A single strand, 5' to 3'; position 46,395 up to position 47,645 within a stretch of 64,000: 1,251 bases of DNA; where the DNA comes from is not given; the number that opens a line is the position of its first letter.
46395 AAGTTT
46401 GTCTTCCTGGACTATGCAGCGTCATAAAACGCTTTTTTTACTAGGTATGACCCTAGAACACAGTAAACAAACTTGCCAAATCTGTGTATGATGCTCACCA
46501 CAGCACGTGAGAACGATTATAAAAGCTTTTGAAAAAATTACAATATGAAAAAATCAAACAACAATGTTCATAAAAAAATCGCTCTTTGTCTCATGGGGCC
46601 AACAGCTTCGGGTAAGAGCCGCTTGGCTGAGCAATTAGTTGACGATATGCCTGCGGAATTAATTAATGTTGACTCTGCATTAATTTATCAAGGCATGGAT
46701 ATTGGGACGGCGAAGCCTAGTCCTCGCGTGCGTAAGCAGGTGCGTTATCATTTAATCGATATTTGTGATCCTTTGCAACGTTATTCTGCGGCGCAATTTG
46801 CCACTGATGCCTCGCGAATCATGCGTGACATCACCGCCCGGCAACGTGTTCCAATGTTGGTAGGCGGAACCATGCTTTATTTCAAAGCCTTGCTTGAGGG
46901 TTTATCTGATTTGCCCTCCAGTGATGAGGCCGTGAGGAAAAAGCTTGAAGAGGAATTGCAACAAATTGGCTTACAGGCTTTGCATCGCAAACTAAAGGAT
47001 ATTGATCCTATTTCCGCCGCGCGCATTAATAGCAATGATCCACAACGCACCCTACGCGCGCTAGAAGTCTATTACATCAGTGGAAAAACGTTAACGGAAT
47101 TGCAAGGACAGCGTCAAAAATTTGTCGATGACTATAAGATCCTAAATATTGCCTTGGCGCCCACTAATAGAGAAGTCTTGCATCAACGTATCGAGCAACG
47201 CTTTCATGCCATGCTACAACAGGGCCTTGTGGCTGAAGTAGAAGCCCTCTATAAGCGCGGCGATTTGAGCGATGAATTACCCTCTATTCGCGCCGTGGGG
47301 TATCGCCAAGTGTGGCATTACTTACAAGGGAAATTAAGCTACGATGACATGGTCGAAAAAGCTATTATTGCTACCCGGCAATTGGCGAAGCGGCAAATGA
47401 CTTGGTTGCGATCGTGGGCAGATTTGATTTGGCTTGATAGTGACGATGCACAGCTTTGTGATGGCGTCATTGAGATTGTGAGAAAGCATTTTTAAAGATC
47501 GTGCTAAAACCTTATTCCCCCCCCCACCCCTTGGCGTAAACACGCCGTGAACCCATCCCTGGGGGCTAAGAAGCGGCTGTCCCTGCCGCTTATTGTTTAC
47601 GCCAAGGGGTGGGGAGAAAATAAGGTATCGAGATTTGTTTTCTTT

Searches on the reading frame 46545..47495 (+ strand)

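Call 56: search_protein_families(library=ncbifam, max_evalue=1e-70, proteins=[window:46545-47495:+])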
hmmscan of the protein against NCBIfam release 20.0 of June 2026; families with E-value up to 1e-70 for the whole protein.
window:46545-47495:+ (316 aa): 1 family
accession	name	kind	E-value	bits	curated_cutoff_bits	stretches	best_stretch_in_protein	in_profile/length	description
TIGR00174.1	miaA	equivalog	3.3e-108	361.3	148.65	1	15-301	3-287/288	tRNA (adenosine(37)-N6)-dimethylallyltransferase MiaA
